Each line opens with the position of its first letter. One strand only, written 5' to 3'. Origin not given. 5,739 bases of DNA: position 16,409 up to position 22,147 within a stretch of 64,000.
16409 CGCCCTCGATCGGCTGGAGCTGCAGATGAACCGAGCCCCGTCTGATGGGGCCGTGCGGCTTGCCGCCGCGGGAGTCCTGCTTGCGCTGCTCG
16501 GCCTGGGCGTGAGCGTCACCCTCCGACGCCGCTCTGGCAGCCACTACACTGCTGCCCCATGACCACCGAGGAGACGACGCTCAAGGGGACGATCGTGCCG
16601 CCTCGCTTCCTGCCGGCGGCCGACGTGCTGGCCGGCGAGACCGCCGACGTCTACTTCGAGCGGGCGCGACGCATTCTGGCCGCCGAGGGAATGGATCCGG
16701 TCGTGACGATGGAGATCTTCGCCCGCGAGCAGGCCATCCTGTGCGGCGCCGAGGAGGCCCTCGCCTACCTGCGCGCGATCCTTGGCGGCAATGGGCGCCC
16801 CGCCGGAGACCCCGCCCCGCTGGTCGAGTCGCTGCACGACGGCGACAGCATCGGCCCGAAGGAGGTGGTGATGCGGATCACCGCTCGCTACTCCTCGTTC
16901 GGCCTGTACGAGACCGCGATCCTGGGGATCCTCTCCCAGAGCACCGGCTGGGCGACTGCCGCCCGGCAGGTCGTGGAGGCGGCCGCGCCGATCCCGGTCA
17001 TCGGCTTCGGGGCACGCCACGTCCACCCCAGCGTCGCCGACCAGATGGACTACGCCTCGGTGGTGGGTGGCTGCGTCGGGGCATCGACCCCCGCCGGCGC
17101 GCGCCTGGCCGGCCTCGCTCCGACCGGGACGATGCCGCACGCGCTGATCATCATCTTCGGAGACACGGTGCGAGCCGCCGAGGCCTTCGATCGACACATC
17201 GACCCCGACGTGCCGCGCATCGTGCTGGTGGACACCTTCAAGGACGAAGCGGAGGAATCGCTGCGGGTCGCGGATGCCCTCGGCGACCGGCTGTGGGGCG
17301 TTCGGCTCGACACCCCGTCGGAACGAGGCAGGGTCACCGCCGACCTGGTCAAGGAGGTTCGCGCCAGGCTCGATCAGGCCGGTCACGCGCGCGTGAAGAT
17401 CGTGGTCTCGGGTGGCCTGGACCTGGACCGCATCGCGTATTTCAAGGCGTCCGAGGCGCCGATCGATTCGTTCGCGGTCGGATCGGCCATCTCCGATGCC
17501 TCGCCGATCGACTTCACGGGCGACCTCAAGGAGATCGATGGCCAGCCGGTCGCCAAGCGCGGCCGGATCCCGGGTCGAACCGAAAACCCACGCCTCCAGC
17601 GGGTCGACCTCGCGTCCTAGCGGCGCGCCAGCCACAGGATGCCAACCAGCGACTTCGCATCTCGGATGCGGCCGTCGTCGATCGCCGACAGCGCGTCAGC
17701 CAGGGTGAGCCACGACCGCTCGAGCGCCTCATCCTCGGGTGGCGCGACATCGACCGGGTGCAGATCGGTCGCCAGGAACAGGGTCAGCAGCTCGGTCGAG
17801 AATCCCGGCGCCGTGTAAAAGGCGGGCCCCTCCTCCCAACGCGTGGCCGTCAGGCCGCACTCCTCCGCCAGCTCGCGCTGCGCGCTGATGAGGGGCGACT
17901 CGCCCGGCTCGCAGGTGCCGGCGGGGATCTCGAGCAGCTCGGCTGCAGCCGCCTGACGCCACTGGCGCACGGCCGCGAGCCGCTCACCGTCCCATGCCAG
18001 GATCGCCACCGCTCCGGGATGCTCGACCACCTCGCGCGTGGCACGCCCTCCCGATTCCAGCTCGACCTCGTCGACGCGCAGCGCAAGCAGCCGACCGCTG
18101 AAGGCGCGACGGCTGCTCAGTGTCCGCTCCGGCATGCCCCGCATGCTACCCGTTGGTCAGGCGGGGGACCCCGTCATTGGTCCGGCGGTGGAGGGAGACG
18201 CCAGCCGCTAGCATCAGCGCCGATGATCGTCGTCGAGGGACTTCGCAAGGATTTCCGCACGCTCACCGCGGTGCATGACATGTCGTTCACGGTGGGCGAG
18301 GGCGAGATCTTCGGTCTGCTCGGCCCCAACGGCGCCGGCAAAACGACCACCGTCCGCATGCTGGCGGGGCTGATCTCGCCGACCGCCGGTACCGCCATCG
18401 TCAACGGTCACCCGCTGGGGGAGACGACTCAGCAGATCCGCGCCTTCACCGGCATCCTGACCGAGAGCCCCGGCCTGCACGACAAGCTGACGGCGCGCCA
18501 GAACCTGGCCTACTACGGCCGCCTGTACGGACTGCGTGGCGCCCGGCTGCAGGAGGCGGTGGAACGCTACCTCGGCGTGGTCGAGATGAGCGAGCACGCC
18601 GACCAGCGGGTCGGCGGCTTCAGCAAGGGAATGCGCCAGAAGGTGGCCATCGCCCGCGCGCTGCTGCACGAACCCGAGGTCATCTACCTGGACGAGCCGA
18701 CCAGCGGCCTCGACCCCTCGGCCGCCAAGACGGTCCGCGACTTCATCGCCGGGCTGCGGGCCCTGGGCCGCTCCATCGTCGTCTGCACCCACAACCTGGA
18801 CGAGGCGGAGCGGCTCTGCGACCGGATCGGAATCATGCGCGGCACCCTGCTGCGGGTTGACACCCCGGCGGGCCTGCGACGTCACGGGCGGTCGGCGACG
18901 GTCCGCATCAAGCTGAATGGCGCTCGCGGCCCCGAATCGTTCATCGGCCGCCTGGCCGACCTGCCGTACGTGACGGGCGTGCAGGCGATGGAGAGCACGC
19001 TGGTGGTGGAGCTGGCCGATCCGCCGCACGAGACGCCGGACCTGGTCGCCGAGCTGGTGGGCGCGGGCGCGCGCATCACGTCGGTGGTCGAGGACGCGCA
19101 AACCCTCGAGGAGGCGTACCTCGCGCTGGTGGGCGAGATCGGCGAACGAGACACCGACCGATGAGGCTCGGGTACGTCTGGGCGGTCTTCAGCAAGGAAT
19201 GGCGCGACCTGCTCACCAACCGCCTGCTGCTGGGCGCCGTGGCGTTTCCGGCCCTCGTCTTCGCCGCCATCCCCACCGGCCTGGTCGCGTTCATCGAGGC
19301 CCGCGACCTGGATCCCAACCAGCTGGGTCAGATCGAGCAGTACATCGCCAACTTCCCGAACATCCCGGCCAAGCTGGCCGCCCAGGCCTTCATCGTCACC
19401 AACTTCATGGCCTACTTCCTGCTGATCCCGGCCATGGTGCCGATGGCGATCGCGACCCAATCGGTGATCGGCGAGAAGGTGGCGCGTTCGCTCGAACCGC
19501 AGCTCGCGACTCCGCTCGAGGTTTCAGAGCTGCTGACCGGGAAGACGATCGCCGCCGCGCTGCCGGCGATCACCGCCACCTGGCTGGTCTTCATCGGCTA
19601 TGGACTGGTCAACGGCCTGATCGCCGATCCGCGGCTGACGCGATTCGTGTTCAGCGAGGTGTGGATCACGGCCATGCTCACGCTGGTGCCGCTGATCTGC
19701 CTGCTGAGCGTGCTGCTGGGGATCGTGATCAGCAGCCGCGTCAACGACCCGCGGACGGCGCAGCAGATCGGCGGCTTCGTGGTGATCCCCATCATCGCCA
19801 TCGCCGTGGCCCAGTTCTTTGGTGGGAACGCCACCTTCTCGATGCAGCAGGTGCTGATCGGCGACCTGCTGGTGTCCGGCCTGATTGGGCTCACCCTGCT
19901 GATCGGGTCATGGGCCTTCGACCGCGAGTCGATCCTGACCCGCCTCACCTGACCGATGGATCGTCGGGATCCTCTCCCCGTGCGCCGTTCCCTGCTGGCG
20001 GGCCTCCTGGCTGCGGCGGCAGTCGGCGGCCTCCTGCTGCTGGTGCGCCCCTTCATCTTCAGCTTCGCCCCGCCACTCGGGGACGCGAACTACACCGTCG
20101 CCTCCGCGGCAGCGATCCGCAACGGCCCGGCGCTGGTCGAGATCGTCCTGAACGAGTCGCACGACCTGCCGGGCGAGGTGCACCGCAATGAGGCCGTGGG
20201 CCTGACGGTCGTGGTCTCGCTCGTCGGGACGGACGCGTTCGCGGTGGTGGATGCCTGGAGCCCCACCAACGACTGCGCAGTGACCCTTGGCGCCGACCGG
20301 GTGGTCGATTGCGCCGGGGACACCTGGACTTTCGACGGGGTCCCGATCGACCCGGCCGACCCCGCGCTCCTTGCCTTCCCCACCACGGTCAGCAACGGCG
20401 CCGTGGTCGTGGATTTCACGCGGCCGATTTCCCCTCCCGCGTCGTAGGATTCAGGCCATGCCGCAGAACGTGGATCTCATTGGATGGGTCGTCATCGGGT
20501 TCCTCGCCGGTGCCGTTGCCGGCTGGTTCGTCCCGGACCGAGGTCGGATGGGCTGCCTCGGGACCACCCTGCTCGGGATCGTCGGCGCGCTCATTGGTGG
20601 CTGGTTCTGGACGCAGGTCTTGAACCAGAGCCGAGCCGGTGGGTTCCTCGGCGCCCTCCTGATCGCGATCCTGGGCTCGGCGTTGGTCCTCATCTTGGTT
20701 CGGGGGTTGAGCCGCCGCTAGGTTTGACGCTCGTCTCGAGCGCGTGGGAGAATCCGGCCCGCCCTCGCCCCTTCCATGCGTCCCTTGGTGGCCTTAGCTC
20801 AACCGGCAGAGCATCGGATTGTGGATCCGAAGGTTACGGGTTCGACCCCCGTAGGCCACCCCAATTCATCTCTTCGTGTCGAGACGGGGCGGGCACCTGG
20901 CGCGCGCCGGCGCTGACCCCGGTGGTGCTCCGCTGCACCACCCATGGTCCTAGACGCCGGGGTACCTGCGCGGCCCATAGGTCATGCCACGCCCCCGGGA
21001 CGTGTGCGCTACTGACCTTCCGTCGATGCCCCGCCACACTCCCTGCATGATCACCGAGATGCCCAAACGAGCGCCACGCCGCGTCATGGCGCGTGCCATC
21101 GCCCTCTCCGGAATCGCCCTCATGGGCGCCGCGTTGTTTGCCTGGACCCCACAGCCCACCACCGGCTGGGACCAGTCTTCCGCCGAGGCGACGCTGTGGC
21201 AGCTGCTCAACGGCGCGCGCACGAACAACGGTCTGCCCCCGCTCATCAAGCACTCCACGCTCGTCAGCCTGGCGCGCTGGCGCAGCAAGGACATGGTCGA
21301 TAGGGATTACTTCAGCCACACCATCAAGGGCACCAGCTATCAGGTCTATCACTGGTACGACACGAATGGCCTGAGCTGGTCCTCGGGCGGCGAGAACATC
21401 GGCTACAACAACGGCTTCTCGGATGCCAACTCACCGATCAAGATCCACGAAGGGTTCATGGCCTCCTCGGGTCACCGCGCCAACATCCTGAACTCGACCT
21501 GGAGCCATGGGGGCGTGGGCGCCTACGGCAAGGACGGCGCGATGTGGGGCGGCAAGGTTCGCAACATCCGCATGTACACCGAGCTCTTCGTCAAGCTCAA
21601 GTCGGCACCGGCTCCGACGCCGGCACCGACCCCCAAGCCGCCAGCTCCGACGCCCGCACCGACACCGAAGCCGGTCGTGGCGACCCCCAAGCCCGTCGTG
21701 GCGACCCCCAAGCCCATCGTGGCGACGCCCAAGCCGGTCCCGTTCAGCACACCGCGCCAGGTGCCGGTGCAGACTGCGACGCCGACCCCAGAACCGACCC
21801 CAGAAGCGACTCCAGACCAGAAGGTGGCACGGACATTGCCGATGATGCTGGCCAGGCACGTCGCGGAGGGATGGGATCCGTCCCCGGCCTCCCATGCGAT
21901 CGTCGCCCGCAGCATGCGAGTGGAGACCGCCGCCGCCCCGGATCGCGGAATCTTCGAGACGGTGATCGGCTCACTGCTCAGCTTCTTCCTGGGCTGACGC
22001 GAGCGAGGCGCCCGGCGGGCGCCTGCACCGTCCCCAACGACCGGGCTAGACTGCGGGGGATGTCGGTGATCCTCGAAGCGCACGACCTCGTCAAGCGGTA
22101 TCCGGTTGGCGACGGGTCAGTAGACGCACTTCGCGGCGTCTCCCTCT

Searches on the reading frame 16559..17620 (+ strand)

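Call 13: search_protein_families(library=pfam, proteins=[window:16559-17620:+], max_evalue=0.001)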
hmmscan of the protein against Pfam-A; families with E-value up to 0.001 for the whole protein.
window:16559-17620:+ (353 aa): 2 families
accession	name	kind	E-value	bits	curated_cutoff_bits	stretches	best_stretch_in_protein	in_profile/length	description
PF02749.22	QRPTase_N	-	8.8e-17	61.5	27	1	30-128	1-81/82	Quinolinate phosphoribosyl transferase, N-terminal domain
PF01729.25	QRPTase_C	-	6.2e-16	59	23.1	1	132-319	2-166/169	Quinolinate phosphoribosyl transferase, C-terminal domain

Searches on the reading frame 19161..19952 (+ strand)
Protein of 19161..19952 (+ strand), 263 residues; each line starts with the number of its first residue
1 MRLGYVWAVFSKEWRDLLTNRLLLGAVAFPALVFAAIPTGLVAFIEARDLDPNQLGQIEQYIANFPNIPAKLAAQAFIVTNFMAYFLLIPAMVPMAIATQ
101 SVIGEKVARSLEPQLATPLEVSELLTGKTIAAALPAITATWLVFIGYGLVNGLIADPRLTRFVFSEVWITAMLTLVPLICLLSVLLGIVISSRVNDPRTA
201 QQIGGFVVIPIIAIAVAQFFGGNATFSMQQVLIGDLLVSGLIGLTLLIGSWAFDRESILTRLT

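Call 13: search_protein_families(library=pfam, proteins=[window:19161-19952:+], max_evalue=0.001)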
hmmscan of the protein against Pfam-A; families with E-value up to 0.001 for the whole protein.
window:19161-19952:+ (263 aa): 3 families
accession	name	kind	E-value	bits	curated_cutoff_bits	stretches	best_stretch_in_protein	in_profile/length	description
PF12679.13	ABC2_membrane_2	-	3.5e-13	49.9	27.2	1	7-224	1-210/283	ABC-2 family transporter protein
PF12698.13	ABC2_membrane_3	-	5.5e-11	42.6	31.6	1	77-220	159-291/347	ABC-2 family transporter protein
PF01061.29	ABC2_membrane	-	3.2e-07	30.5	26.9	1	6-212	3-174/211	ABC-2 type transporter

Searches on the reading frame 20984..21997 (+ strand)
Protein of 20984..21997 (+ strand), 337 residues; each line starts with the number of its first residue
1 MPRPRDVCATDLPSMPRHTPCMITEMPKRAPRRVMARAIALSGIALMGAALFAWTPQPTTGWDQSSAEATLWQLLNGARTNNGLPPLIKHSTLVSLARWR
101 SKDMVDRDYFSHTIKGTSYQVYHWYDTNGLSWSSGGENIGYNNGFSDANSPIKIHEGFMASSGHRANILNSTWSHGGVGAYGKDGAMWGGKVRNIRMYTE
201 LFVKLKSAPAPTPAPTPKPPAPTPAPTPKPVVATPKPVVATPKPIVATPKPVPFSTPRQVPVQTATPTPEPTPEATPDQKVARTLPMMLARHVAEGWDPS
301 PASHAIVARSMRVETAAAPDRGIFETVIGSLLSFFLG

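Call 13: search_protein_families(library=pfam, proteins=[window:20984-21997:+], max_evalue=0.001)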
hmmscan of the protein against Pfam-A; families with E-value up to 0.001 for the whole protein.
window:20984-21997:+ (337 aa): 1 family
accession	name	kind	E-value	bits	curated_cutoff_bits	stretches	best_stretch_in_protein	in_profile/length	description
PF00188.32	CAP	-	6.2e-08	33.9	21.1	1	74-183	3-105/117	Cysteine-rich secretory protein family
